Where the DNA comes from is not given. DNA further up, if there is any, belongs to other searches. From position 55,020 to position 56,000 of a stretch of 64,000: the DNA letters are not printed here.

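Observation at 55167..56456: Gram-negative sortase with a dedicated, atypically small LPATAG substrate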

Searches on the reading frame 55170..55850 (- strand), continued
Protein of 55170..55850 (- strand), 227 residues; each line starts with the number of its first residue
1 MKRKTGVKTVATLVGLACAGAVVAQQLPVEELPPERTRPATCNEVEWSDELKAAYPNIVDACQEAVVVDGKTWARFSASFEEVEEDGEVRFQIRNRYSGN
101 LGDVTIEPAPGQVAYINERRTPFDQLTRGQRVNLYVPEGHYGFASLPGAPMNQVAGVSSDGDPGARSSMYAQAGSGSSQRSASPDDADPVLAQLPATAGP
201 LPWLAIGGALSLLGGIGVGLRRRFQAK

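Call 44: search_protein_families(library=pfam, proteins=[P0232, P0238, P0239, P0261, P0260, P0287, P0285, P0297, P0343, P0333], max_evalue=0.01)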
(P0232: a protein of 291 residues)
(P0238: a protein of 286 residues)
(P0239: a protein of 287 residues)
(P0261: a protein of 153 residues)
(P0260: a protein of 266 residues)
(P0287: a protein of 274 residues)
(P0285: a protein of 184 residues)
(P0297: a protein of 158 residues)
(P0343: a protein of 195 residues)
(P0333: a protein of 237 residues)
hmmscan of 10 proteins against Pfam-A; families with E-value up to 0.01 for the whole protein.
P0232 (291 aa): 2 families
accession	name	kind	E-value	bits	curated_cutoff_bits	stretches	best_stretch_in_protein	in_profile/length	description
PF00691.25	OmpA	-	7.9e-23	81.1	27.2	1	190-285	1-98/98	OmpA family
PF05359.17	DUF748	-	0.00032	19.3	50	0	185-229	877-921/1037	Domain of Unknown Function (DUF748)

P0238 (286 aa): 1 family
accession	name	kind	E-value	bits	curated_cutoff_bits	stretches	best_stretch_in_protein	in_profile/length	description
PF00691.25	OmpA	-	2.6e-17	63.4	27.2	1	177-264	2-90/98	OmpA family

P0239 (287 aa): 2 families
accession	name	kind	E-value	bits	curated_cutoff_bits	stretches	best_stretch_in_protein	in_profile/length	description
PF00691.25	OmpA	-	4.6e-18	65.8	27.2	1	178-268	2-93/98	OmpA family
PF05359.17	DUF748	-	5.7e-06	25.1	50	0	173-217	878-922/1037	Domain of Unknown Function (DUF748)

P0261 (153 aa): 0 families

P0260 (266 aa): 0 families

P0287 (274 aa): 0 families

P0285 (184 aa): 0 families

P0297 (158 aa): 0 families

P0343 (195 aa): 0 families

P0333 (237 aa): 0 families

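Call 58: find_encoding_contigs(protein=P0232, flank=4000, max_places=2)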
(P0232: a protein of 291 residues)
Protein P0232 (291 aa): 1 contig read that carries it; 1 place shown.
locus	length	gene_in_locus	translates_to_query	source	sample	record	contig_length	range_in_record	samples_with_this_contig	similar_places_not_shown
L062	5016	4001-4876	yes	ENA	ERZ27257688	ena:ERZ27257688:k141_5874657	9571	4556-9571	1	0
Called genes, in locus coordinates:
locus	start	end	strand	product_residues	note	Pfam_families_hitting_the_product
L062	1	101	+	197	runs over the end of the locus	-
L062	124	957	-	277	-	-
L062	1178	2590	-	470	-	PF00884:Sulfatase, PF16347:SGSH_C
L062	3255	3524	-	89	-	PF04226:Transgly_assoc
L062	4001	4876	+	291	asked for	PF00691:OmpA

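Call 62: find_encoding_contigs(protein=P0239, flank=5000, max_places=2)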
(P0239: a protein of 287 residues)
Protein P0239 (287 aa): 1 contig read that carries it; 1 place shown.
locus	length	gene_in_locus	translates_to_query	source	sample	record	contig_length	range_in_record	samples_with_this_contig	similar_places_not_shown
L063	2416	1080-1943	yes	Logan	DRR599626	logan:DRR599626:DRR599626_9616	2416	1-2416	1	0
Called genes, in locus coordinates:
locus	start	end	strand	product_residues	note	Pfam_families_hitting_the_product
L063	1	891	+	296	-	?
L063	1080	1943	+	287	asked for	PF05359:DUF748 (faint), PF00691:OmpA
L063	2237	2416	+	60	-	?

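Call 63: find_encoding_contigs(protein=P0297, flank=5000, max_places=2)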
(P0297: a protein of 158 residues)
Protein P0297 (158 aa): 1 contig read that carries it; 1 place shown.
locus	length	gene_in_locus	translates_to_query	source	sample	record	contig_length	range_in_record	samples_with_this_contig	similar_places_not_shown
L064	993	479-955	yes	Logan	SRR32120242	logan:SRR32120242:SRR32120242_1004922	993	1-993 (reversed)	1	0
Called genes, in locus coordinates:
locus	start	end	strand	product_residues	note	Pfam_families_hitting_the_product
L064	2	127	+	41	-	?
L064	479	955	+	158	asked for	-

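Call 70: search_protein_families(library=ncbifam, proteins=[L029:4376-5836:+, L040:4510-5955:+, L030:8045-9172:+, L014:3424-4293:+, P0232, P0239], max_evalue=0.001)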
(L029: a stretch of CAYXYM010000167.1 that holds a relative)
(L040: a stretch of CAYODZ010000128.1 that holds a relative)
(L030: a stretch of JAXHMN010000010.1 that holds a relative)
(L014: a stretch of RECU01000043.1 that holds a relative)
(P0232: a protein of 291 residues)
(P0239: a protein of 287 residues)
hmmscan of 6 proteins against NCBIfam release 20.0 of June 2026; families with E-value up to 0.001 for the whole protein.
L029:4376-5836:+ (487 aa): 39 families (the best 25 are shown)
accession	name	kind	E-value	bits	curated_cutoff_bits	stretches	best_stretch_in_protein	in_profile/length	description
NF053611.1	YiaD_Gzip_OmpA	equivalog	1.9e-55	187.7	175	2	255-357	103-204/206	YiaD family glycine zipper/OmpA-like lipoprotein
NF045788.1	Omp38Acinit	equivalog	2.3e-49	168.4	500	2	168-361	153-348/354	outer membrane protein Omp38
NF053612.1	anchor_PA1041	equivalog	7.2e-43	147.2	250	2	232-356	102-232/236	PA1041 family peptidoglycan-binding anchor lipoprotein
NF053585.1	OMP_LP_YfiB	equivalog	3.8e-37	127.7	128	2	256-360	58-161/163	outer membrane lipoprotein YfiB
NF008071.1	PRK10808.1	equivalog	6.1e-37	127.8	277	1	5-355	1-333/358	porin OmpA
NF053613.1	OMP_toxin_LptF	equivalog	1.3e-35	123.3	400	2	255-360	142-246/256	lipotoxin F family OmpA-related lipoprotein LptF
TIGR02802.1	Pal_lipo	equivalog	9.4e-35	118.9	125.35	2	256-358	2-103/104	peptidoglycan-associated lipoprotein Pal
NF006541.1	PRK09038.1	equivalog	8.7e-34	117.3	283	2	256-361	143-250/253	flagellar motor protein MotD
NF007804.1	PRK10510.1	equivalog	9.3e-33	113.4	307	2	258-357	116-214/219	OmpA family lipoprotein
NF045787.1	OmpABordt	equivalog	1.2e-31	109.9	200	2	248-357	79-187/194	outer membrane protein OmpA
NF033763.1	exchanger_TraB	exception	2.7e-30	104.9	700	2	255-363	393-501/522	outer membrane exchange protein TraB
TIGR03350.1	type_VI_ompA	equivalog_domain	3.3e-30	104.8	139.8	2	258-356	34-134/137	type VI secretion system protein TssL, long form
NF053607.1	CHU_0125_OmpA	equivalog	1.2e-29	103.3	620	2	252-354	529-631/639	CHU_0125 family OmpA-like outer membrane integrity protein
NF005382.1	PRK06925.1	equivalog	2.9e-29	103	264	2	256-360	117-224/225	flagellar motor protein MotS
TIGR03789.1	pdsO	hypoth_equivalog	3.9e-28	98.8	152.2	2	254-355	139-239/243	sortase-associated OmpA-like protein PdsO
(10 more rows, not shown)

L040:4510-5955:+ (482 aa): 40 families (the best 25 are shown)
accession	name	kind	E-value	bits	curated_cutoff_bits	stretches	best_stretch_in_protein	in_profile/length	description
NF053611.1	YiaD_Gzip_OmpA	equivalog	6e-57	192.7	175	2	250-351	103-203/206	YiaD family glycine zipper/OmpA-like lipoprotein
NF045788.1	Omp38Acinit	equivalog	2.2e-48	165.1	500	2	168-356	154-348/354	outer membrane protein Omp38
NF053612.1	anchor_PA1041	equivalog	5.4e-41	141.1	250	2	239-351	118-232/236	PA1041 family peptidoglycan-binding anchor lipoprotein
NF008071.1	PRK10808.1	equivalog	3.9e-38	131.7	277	1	6-347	2-330/358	porin OmpA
NF053613.1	OMP_toxin_LptF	equivalog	3.2e-36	125.3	400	2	250-355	142-246/256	lipotoxin F family OmpA-related lipoprotein LptF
NF053585.1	OMP_LP_YfiB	equivalog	1.1e-35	122.9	128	2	251-355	58-161/163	outer membrane lipoprotein YfiB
NF006541.1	PRK09038.1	equivalog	5.8e-34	117.9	283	2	250-355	142-249/253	flagellar motor protein MotD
TIGR02802.1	Pal_lipo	equivalog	2.9e-32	110.9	125.35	2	251-350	2-100/104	peptidoglycan-associated lipoprotein Pal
NF045787.1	OmpABordt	equivalog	2.6e-31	108.8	200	2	243-352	79-187/194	outer membrane protein OmpA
NF007804.1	PRK10510.1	equivalog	3.6e-31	108.2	307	2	260-352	123-214/219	OmpA family lipoprotein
NF033763.1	exchanger_TraB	exception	1.1e-30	106.2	700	2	251-358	394-501/522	outer membrane exchange protein TraB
TIGR03789.1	pdsO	hypoth_equivalog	1.5e-30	106.6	152.2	2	249-350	139-239/243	sortase-associated OmpA-like protein PdsO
NF053607.1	CHU_0125_OmpA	equivalog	3e-30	105.3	620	2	248-350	530-632/639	CHU_0125 family OmpA-like outer membrane integrity protein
TIGR03350.1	type_VI_ompA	equivalog_domain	6.1e-30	104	139.8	2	253-351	34-134/137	type VI secretion system protein TssL, long form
NF052230.1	T9SS_PorE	exception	9.4e-29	100.2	600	2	247-335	513-600/648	PorE family type IX secretion system protein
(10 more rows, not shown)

L030:8045-9172:+ (376 aa): 39 families (the best 25 are shown)
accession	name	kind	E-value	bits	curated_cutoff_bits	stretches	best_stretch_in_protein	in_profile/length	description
NF053613.1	OMP_toxin_LptF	equivalog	5.3e-46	157.4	400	2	161-369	36-247/256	lipotoxin F family OmpA-related lipoprotein LptF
NF053611.1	YiaD_Gzip_OmpA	equivalog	1.4e-39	136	175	1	211-367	47-206/206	YiaD family glycine zipper/OmpA-like lipoprotein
NF053612.1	anchor_PA1041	equivalog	2.2e-29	103.1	250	1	236-367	100-235/236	PA1041 family peptidoglycan-binding anchor lipoprotein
NF053585.1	OMP_LP_YfiB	equivalog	2.3e-29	102.4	128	1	246-369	35-162/163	outer membrane lipoprotein YfiB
NF045787.1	OmpABordt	equivalog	1.1e-26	93.7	200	1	189-367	18-189/194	outer membrane protein OmpA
TIGR02802.1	Pal_lipo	equivalog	1.1e-23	83.3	125.35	1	266-366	3-103/104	peptidoglycan-associated lipoprotein Pal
NF033763.1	exchanger_TraB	exception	5.5e-23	80.7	700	1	258-372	387-502/522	outer membrane exchange protein TraB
NF007804.1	PRK10510.1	equivalog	6.3e-23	81.3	307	1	236-367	82-216/219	OmpA family lipoprotein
NF006541.1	PRK09038.1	equivalog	2.5e-22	79.8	283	1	204-368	79-249/253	flagellar motor protein MotD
NF053607.1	CHU_0125_OmpA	equivalog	2e-20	72.9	620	1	253-365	523-634/639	CHU_0125 family OmpA-like outer membrane integrity protein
TIGR03350.1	type_VI_ompA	equivalog_domain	2.8e-20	72.7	139.8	1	253-367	20-137/137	type VI secretion system protein TssL, long form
NF052230.1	T9SS_PorE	exception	1e-19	70.3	600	1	262-353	514-605/648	PorE family type IX secretion system protein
NF005382.1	PRK06925.1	equivalog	6.6e-18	65.8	264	1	247-368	98-224/225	flagellar motor protein MotS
TIGR03789.1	pdsO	hypoth_equivalog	1.1e-17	64.6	152.2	1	217-365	92-241/243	sortase-associated OmpA-like protein PdsO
NF005444.0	PRK07033.1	equivalog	2.7e-17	62.9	520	1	249-372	301-426/438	DotU family type VI secretion system protein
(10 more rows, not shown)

L014:3424-4293:+ (290 aa): 39 families (the best 25 are shown)
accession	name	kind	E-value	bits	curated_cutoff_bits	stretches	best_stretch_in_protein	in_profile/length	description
NF053613.1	OMP_toxin_LptF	equivalog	8.4e-51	173.1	400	2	136-284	104-249/256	lipotoxin F family OmpA-related lipoprotein LptF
NF053611.1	YiaD_Gzip_OmpA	equivalog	2.8e-39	134.9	175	1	155-280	78-206/206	YiaD family glycine zipper/OmpA-like lipoprotein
NF053612.1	anchor_PA1041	equivalog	1.5e-30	106.9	250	1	171-280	123-235/236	PA1041 family peptidoglycan-binding anchor lipoprotein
NF006541.1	PRK09038.1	equivalog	6.3e-27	94.8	283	1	103-282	69-250/253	flagellar motor protein MotD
NF007804.1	PRK10510.1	equivalog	3.4e-26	92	307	1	177-282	113-218/219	OmpA family lipoprotein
NF045787.1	OmpABordt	equivalog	9e-26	90.7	200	1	171-280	80-189/194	outer membrane protein OmpA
NF053585.1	OMP_LP_YfiB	equivalog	2.1e-25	89.5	128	1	166-282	45-162/163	outer membrane lipoprotein YfiB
TIGR03350.1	type_VI_ompA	equivalog_domain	3.4e-25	88.6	139.8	1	161-280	14-137/137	type VI secretion system protein TssL, long form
NF005444.0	PRK07033.1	equivalog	8.7e-22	77.7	520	1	166-284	304-425/438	DotU family type VI secretion system protein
NF033763.1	exchanger_TraB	exception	1.1e-21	76.5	700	1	170-282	386-499/522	outer membrane exchange protein TraB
NF005999.0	PRK08126.1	subfamily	1.3e-21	76.9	571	1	167-281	314-431/432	hypothetical protein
TIGR03789.1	pdsO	hypoth_equivalog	1.5e-20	73.9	152.2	1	106-277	96-240/243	sortase-associated OmpA-like protein PdsO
TIGR02802.1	Pal_lipo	equivalog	2.4e-20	72.6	125.35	1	179-279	3-103/104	peptidoglycan-associated lipoprotein Pal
NF045788.1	Omp38Acinit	equivalog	4.3e-20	72.1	500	1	179-281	244-347/354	outer membrane protein Omp38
NF005382.1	PRK06925.1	equivalog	5.1e-20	72.7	264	1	87-281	22-224/225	flagellar motor protein MotS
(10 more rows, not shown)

P0232 (291 aa): 40 families (the best 25 are shown)
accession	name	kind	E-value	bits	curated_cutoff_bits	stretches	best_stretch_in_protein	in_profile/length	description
NF053611.1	YiaD_Gzip_OmpA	equivalog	9.3e-37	126.7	175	1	187-291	102-206/206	YiaD family glycine zipper/OmpA-like lipoprotein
NF053613.1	OMP_toxin_LptF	equivalog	3.9e-33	115.2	400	1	186-291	140-245/256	lipotoxin F family OmpA-related lipoprotein LptF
NF053612.1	anchor_PA1041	equivalog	1.7e-32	113.3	250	1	150-291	96-235/236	PA1041 family peptidoglycan-binding anchor lipoprotein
NF045787.1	OmpABordt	equivalog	2e-27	96.1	200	1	186-289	84-187/194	outer membrane protein OmpA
NF053585.1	OMP_LP_YfiB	equivalog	4.7e-27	94.8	128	1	188-291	57-160/163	outer membrane lipoprotein YfiB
TIGR03350.1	type_VI_ompA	equivalog_domain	3.3e-22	78.9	139.8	1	188-291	31-137/137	type VI secretion system protein TssL, long form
NF053607.1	CHU_0125_OmpA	equivalog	4.3e-22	78.4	620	1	169-289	515-634/639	CHU_0125 family OmpA-like outer membrane integrity protein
NF006541.1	PRK09038.1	equivalog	1.9e-21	76.8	283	1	154-291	107-248/253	flagellar motor protein MotD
TIGR02802.1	Pal_lipo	equivalog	4.8e-21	74.8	125.35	1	189-290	2-103/104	peptidoglycan-associated lipoprotein Pal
NF052230.1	T9SS_PorE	exception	7.2e-21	74.1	600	1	187-272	515-600/648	PorE family type IX secretion system protein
NF007804.1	PRK10510.1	equivalog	2.6e-19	69.5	307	1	188-289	113-214/219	OmpA family lipoprotein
NF008071.1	PRK10808.1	equivalog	3.3e-19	69.5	277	1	187-286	231-332/358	porin OmpA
TIGR03789.1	pdsO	hypoth_equivalog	2.2e-18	66.8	152.2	1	188-289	140-241/243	sortase-associated OmpA-like protein PdsO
NF033763.1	exchanger_TraB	exception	1.4e-17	62.9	700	1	219-291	425-497/522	outer membrane exchange protein TraB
NF005999.0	PRK08126.1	subfamily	4.4e-17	62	571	1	187-290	323-429/432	hypothetical protein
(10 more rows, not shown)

P0239 (287 aa): 30 families (the best 25 are shown)
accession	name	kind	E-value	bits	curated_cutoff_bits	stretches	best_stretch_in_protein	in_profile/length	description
NF053611.1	YiaD_Gzip_OmpA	equivalog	4.5e-22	78.8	175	1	158-265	86-192/206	YiaD family glycine zipper/OmpA-like lipoprotein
TIGR02802.1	Pal_lipo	equivalog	1.9e-18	66.5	125.35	1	176-265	2-90/104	peptidoglycan-associated lipoprotein Pal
NF053612.1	anchor_PA1041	equivalog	3.5e-18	66.4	250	1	144-282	102-233/236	PA1041 family peptidoglycan-binding anchor lipoprotein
NF052230.1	T9SS_PorE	exception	1.2e-17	63.4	600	1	155-267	495-607/648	PorE family type IX secretion system protein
TIGR03789.1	pdsO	hypoth_equivalog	6e-16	58.8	152.2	1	165-264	130-228/243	sortase-associated OmpA-like protein PdsO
NF053613.1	OMP_toxin_LptF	equivalog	7e-16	58.7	400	1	171-285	138-246/256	lipotoxin F family OmpA-related lipoprotein LptF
NF053607.1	CHU_0125_OmpA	equivalog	1.2e-15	57.1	620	1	174-268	531-623/639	CHU_0125 family OmpA-like outer membrane integrity protein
NF033763.1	exchanger_TraB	exception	5e-13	47.9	700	1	173-267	391-485/522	outer membrane exchange protein TraB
NF007804.1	PRK10510.1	equivalog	6.6e-12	45.3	307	1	164-263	104-200/219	OmpA family lipoprotein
NF053585.1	OMP_LP_YfiB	equivalog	8.3e-12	45.3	128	1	174-262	56-143/163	outer membrane lipoprotein YfiB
NF006508.0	PRK08944.1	subfamily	5.8e-11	42.2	259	1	153-282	158-285/304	MotB family protein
NF005382.1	PRK06925.1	equivalog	1.7e-10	41.6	264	1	174-271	115-215/225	flagellar motor protein MotS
NF006541.1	PRK09038.1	equivalog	2e-10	40.8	283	1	154-263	121-232/253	flagellar motor protein MotD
NF045787.1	OmpABordt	equivalog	2e-10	40.7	200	1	178-262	89-172/194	outer membrane protein OmpA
NF047620.1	FlgprotMotYVib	equivalog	2.4e-10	40.5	400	1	170-268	157-255/271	flagellar protein MotY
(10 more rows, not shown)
